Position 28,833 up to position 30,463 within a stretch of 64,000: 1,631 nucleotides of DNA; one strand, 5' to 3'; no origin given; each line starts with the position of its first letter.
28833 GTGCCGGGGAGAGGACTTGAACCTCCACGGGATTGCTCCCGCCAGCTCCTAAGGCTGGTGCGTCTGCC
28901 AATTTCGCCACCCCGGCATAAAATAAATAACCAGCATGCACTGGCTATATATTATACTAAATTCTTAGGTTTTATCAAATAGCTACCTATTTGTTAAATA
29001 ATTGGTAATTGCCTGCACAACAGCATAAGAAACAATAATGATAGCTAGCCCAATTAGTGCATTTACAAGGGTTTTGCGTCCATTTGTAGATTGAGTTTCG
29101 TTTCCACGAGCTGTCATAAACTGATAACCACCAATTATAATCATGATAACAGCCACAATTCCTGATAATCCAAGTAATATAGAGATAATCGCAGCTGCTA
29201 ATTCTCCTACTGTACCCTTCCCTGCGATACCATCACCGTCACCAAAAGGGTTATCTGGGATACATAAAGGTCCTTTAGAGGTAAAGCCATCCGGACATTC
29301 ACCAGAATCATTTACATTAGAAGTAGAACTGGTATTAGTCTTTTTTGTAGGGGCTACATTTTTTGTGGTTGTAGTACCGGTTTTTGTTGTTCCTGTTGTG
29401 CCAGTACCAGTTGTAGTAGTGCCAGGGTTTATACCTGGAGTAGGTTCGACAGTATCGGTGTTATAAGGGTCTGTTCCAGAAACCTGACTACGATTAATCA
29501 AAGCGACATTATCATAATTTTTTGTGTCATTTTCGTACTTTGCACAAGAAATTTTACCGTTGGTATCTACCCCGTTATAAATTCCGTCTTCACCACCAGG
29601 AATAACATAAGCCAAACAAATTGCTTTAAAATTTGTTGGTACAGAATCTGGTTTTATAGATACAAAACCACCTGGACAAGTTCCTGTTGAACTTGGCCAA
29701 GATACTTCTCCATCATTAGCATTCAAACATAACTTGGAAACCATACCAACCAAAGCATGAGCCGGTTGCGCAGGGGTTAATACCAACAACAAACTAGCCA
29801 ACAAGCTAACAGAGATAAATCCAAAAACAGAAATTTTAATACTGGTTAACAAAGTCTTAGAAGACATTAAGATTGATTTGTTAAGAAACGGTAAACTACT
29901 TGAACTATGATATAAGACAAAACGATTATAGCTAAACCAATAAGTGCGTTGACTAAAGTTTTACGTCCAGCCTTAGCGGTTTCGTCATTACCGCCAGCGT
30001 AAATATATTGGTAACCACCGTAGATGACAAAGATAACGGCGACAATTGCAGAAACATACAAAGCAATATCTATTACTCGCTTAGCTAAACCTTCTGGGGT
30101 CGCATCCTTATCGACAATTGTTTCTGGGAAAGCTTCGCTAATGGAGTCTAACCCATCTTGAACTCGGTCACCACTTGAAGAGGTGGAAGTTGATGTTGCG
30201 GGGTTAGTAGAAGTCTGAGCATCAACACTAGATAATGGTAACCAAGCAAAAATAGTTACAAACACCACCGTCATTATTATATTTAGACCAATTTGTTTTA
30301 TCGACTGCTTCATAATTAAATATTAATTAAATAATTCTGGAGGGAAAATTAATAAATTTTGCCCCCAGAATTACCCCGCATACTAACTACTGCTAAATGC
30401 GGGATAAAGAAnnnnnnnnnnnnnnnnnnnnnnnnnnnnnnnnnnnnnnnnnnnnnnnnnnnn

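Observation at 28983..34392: Tandem array of seven paralogous TrbC/VirB2-like pilin-domain genes with hypervariable ectodomains and no adjacent secretion ATPase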

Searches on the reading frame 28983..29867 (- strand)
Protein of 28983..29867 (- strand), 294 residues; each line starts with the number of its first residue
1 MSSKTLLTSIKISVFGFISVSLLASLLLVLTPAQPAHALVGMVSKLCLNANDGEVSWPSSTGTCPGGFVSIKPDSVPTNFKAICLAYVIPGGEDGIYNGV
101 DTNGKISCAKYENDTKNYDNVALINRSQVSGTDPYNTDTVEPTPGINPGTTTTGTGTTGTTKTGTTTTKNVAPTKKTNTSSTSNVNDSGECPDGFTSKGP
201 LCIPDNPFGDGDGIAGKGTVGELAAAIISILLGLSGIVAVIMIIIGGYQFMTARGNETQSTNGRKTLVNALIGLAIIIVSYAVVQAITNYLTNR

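Call 4: search_protein_families(library=pfam, proteins=[window:28983-29867:-], max_evalue=1)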
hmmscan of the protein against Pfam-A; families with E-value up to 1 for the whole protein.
window:28983-29867:- (294 aa): 4 families
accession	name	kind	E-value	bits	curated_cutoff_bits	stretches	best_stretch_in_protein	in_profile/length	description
PF18895.5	T4SS_pilin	-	2.4e-08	34.3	26.6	1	218-287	3-71/71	Type IV secretion system pilin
PF19607.4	DUF6112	-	0.00021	21.5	25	1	208-277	4-70/88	Family of unknown function (DUF6112)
PF04956.18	TrbC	-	0.00075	20.1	27.9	1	218-286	35-97/98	TrbC/VIRB2 pilin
PF01456.22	Mucin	-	0.0063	17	34.7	1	130-185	40-104/143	Mucin-like glycoprotein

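Call 5: search_protein_families(library=ncbifam, proteins=[window:28983-29867:-], max_evalue=1)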
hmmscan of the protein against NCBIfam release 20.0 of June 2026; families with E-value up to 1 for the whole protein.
window:28983-29867:- (294 aa): 1 family
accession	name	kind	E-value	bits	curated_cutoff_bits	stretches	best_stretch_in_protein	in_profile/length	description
NF045849.1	ICE_MMCAP2_0565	equivalog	8.7e-08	31.7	40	1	219-290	8-79/80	Mbov_0395 family pilin-like conjugal transfer protein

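Call 46: find_homologous_proteins(query=window:28983-29867:-, max_evalue=0.001)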
Query window:28983-29867:- (294 aa): 36 proteins with E <= 0.001 among 5520 candidates.
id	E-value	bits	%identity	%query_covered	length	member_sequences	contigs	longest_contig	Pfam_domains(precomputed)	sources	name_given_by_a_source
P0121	1.5e-171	587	93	100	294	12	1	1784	PF18895.6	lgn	-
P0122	4.4e-151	520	82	100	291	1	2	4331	PF18895.6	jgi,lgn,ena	-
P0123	2.1e-117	410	74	88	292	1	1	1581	PF18895.6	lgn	-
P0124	1.5e-96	341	85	65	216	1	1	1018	-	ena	-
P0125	3.7e-85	304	52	97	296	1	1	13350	PF18895.6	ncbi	-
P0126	2.8e-83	298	53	98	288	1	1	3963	PF18895.6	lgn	-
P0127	1.4e-79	285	54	92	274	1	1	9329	PF18895.6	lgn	-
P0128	1.8e-76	275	56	87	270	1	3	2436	PF18895.6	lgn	-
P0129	1.9e-75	272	51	97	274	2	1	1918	PF18895.6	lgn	-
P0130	3.3e-74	268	52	97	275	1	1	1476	PF18895.6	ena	-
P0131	3.3e-73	265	55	85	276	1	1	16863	PF18895.6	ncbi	-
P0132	4.3e-68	248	45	96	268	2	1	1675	PF18895.6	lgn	-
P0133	1.7e-64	236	49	92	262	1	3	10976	PF18895.6,PF19607.5,PF04956.19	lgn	-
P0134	1.5e-60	223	46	96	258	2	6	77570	PF18895.6,PF19607.5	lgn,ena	-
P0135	2.5e-57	212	43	96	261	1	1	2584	PF18895.6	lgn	-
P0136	4.6e-56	208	41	94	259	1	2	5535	PF18895.6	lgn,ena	-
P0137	3.6e-50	189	43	85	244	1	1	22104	PF18895.6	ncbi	-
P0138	1.5e-48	184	39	93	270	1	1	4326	PF18895.6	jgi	jgi:hypothetical protein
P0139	2.9e-48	183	71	38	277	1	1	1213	PF18895.6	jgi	jgi:type IV secretory pathway VirB2 component (pilin)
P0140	9.2e-45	171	40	84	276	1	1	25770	PF18895.6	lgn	-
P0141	4.6e-44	169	42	85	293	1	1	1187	PF18895.6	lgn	-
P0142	1.2e-43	168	66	36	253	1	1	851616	PF18895.6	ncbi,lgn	-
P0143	9.6e-42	161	63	35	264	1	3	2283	PF18895.6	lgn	-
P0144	2.5e-41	160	33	37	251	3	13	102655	PF18895.6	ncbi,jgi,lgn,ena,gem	jgi:type IV secretory pathway VirB2 component (pilin)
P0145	1.1e-40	158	60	36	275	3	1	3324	PF18895.6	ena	-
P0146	2.3e-38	150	38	91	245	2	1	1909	PF18895.6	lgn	-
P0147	1.0e-37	148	64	36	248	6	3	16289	PF18895.6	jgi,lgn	jgi:hypothetical protein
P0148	3.5e-36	143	59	37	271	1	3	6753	PF18895.6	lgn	-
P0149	4.6e-34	136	58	36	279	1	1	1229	PF18895.6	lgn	-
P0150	1.9e-32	131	60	35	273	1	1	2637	PF18895.6,PF04956.19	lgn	-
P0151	1.1e-30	125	56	36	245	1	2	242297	PF18895.6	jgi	jgi:hypothetical protein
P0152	1.6e-29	121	58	36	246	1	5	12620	PF18895.6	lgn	-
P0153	1.4e-27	115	55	34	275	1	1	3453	PF18895.6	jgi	jgi:hypothetical protein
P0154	1.9e-24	105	51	33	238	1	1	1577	PF18895.6,PF04956.19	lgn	-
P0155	5.3e-13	67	43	20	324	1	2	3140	PF18895.6,PF04956.19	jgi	jgi:type IV secretory pathway VirB2 component (pilin)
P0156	1.3e-10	59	29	22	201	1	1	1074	PF18895.6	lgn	-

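Call 52: predict_structure(alignment_id=A3)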
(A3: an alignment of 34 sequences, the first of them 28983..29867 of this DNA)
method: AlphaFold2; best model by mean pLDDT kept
length: 294 residues; sequences in the alignment: 34
mean_pLDDT: 71.1   pTM: 0.38
mean pLDDT of the five models: 71.1, 70.2, 69.0, 67.4, 66.1
residues with pLDDT >= 90: 69; 70-90: 119; 50-70: 39; < 50: 67
segments of 3 or more residues with pLDDT < 50: 1-10, 34-39, 139-188
pLDDT, mean of each block of 10 residues (from residue 1): 44 63 73 51 90 91 91 91 94 93 89 94 93 69 36 35 33 31 41 72 64 60 77 82 80 75 81 85 82 70
secondary structure, 60 per line:
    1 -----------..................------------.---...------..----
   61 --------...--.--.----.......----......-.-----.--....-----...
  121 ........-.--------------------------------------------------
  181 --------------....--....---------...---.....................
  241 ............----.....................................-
elements in order: H12-29 E46-48 E69-71 E82-88 E93-98 H109-112 E118-125 E195-198 E201-204 H220-252 H257-293

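Call 54: fold_search(model_id=the predicted structure, library=pdb)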
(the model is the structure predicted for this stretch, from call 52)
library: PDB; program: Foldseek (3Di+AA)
matches with E <= 10: 104; with E <= 0.001: 0
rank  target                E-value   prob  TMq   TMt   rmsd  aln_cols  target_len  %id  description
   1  9vub_A                1.5e+00  0.85  0.23  0.18   2.9        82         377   11  channel C complex with 3 (released 2026-03-11)
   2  9vub_C                1.7e+00  0.85  0.23  0.18   2.4        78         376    9  channel C complex with 3 (released 2026-03-11)
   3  8dfu_0                1.9e+00  0.51  0.19  0.55   5.6        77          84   12  Cryo-EM structure of conjugation pili from Aeropyrum pernix (released 2023-03-22)
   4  7zcm_B                2.3e+00  0.13  0.13  0.37   5.6        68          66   19  Dark state structure of Sensory Rhodopsin II in complex with HtrII solved by room temperature serial synchrotron cryst (released 2023-11-29)
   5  4gyc_B                2.6e+00  0.15  0.12  0.38   5.3        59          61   17  Structure of the SRII(D75N mutant)/HtrII Complex in I212121 space group ("U" shape) (released 2013-05-08)
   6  6cnn_A                2.8e+00  0.72  0.23  0.19   2.5        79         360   10  Cryo-EM structure of the human SK4/calmodulin channel complex in the Ca2+ bound state I (released 2018-05-02)
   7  5jjn_B                3.1e+00  0.13  0.12  0.38   5.4        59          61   17  Structure of the SRII/HtrII(G83F) Complex in P212121 space group ("V" shape) (released 2017-02-15)
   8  6csv_B                3.3e+00  0.16  0.16  0.40   5.4        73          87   15  The structure of the Cep63-Cep152 heterotetrameric complex (released 2019-03-27)
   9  9o51_A                3.6e+00  0.66  0.22  0.19   1.7        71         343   10  Cryo-EM structure of the human SK2-4 chimera/calmodulin channel complex in the Ca2+ free state (released 2025-07-09)
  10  3q84_H                3.6e+00  0.38  0.20  0.21   3.2        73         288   11  Crystal structure of human PACSIN 1 F-BAR domain (released 2012-02-22)
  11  6csv_C                3.8e+00  0.12  0.12  0.37   8.1        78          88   15  The structure of the Cep63-Cep152 heterotetrameric complex (released 2019-03-27)
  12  8cmo_L                3.8e+00  0.08  0.13  0.26   7.3        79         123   25  Cryo-EM structure of the Photosystem I - LHCI supercomplex from Coelastrella sp. (released 2024-03-06)
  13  4o9t_B                3.8e+00  0.08  0.09  0.10  13.3        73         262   18  Mechanism of transhydrogenase coupling proton translocation and hydride transfer (released 2014-06-11)
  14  7zq9_L2               4.0e+00  0.09  0.12  0.28   8.8        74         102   24  Dimeric PSI of Chlamydomonas reinhardtii at 2.74 A resolution (symmetry expanded) (released 2022-11-23)
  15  9mh1_L                4.3e+00  0.18  0.17  0.33   4.8        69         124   19  Dunaliella tertiolecta PSI-LHCI supercomplex (released 2025-06-25)
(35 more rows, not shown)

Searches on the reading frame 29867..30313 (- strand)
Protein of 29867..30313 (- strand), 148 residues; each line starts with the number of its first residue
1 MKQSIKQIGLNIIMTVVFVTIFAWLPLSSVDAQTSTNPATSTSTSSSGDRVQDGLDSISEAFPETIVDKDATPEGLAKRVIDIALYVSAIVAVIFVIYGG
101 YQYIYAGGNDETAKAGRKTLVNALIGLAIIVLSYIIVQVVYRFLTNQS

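Call 4: search_protein_families(library=pfam, proteins=[window:29867-30313:-], max_evalue=1)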
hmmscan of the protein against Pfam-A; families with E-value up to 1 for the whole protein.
window:29867-30313:- (148 aa): 13 families
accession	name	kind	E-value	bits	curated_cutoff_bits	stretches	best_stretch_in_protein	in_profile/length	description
PF18895.5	T4SS_pilin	-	7.3e-10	39.2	26.6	1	72-140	4-71/71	Type IV secretion system pilin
PF19297.4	QcrA_N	-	0.0099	15.7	27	1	64-144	38-122/222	QcrA subunit N-terminal region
PF04290.18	DctQ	-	0.016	15.6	28.3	1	77-138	61-125/132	Tripartite ATP-independent periplasmic transporters, DctQ component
PF20688.2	GREB1_2nd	-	0.018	14.6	25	1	23-106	15-101/310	GREB1, second domain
PF04956.18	TrbC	-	0.032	14.9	27.9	0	72-138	36-96/98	TrbC/VIRB2 pilin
PF03631.20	Virul_fac_BrkB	-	0.035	14.2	33.7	1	70-147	105-186/259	Virulence factor BrkB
PF06679.17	DUF1180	-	0.068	14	27.7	1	39-97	68-118/167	Membrane protein FAM174-like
PF01578.25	Cytochrom_C_asm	-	0.081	13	29.9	1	93-141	163-208/212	Cytochrome C assembly protein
PF10110.14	GPDPase_memb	-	0.097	11.8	29.6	1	81-141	216-275/321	Membrane domain of glycerophosphoryl diester phosphodiesterase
PF23921.1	DUF7260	-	0.17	11.7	27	1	34-68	41-75/242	Domain of unknown function (DUF7260)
PF07125.16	DUF1378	-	0.22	12.2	25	1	82-104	6-28/59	Protein of unknown function (DUF1378)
PF18920.5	DUF5671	-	0.36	11.1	28.4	0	109-145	71-107/132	Domain of unknown function (DUF5671)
PF23933.1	DUF7269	-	0.37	11.3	29.1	1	15-81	36-99/162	Family of unknown function (DUF7269)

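Call 5: search_protein_families(library=ncbifam, proteins=[window:29867-30313:-], max_evalue=1)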
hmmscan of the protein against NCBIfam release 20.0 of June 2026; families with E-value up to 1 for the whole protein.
window:29867-30313:- (148 aa): 10 families
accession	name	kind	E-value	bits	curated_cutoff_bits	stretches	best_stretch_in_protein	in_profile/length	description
NF045849.1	ICE_MMCAP2_0565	equivalog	2.6e-05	23.8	40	1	81-142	17-78/80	Mbov_0395 family pilin-like conjugal transfer protein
TIGR03062.1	pip_yhgE_Cterm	subfamily_domain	0.013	15.2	102.2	1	74-140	23-88/208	YhgE/Pip family protein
NF050121.1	bc1_QcrA_actin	exception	0.016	14.7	275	1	65-146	9-88/319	cytochrome bc1 complex Rieske iron-sulfur subunit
TIGR03651.1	circ_ocin_uber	subfamily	0.018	15.4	30.7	1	73-122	10-56/73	circular bacteriocin, circularin A/uberolysin family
NF010287.0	PRK13727.1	equivalog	0.037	14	105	1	81-106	37-62/82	type-F conjugative transfer system pilin chaperone TraQ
NF045890.1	conj_pls20_p028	equivalog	0.054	12.4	150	1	80-145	61-121/377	pLS20_p028 family conjugation system transmembrane protein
TIGR02741.1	TraQ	equivalog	0.073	13.3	111.6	1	78-106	33-61/93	type-F conjugative transfer system pilin chaperone TraQ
NF041554.1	SA1362_fam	subfamily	0.36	11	42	0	118-146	2-30/70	SA1362 family protein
NF002322.0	PRK01265.1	equivalog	0.51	9.7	275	1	78-138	153-212/325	zinc metalloprotease HtpX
NF046000.1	MAG1210_fam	subfamily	0.61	8.7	275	1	79-141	63-121/550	MAG1210 family protein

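Call 11: find_encoding_contigs(protein=window:29867-30313:-, flank=10000, max_places=6)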
Protein window:29867-30313:- (148 aa): 6 contigs read that carry it; 5 places shown.
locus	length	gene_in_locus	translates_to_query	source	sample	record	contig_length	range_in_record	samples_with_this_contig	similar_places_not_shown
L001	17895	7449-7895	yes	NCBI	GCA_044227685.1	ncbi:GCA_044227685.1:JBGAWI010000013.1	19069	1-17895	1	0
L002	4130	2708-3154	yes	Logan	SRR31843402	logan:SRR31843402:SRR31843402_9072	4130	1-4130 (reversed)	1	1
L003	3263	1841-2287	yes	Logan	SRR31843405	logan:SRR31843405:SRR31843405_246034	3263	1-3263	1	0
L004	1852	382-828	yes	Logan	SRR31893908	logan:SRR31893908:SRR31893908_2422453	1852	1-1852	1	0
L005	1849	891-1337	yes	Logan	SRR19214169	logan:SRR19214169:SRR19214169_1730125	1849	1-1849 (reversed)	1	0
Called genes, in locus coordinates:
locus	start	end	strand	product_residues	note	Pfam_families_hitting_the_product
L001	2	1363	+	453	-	?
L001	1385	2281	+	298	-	PF00483:NTP_transferase, PF12804:NTP_transf_3 (weak)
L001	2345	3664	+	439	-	PF01547:SBP_bac_1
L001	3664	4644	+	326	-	PF18895:T4SS_pilin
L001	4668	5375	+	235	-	PF18895:T4SS_pilin (weak)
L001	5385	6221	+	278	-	-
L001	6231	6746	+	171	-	PF18895:T4SS_pilin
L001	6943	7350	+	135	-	PF18895:T4SS_pilin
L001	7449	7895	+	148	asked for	PF18895:T4SS_pilin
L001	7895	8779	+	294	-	PF18895:T4SS_pilin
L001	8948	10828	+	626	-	PF00004:AAA, PF07728:AAA_5 (weak), PF17862:AAA_lid_3, PF01434:Peptidase_M41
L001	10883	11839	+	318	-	-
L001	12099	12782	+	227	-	PF22935:RM44_endonuclase (weak), PF14622:Ribonucleas_3_3, PF00636:Ribonuclease_3, PF00035:dsrm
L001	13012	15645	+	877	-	PF02463:SMC_N, PF13175:AAA_15, PF13304:AAA_21 (weak), PF13476:AAA_23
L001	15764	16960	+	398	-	-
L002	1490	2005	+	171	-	PF18895:T4SS_pilin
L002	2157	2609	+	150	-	PF18895:T4SS_pilin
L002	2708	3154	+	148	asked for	PF18895:T4SS_pilin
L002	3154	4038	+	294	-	PF18895:T4SS_pilin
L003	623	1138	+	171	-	PF18895:T4SS_pilin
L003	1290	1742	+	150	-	PF18895:T4SS_pilin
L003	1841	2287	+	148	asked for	PF18895:T4SS_pilin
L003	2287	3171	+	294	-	PF18895:T4SS_pilin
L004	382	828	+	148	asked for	PF18895:T4SS_pilin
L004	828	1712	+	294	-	PF18895:T4SS_pilin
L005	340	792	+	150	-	PF18895:T4SS_pilin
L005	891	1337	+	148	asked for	PF18895:T4SS_pilin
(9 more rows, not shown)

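Call 73: search_dna_similar(query=window:29867-30313:-, collection=plasmids, mode=protein, max_evalue=0.01, max_rows=15)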
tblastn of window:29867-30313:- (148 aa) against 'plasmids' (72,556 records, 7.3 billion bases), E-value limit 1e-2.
No match.
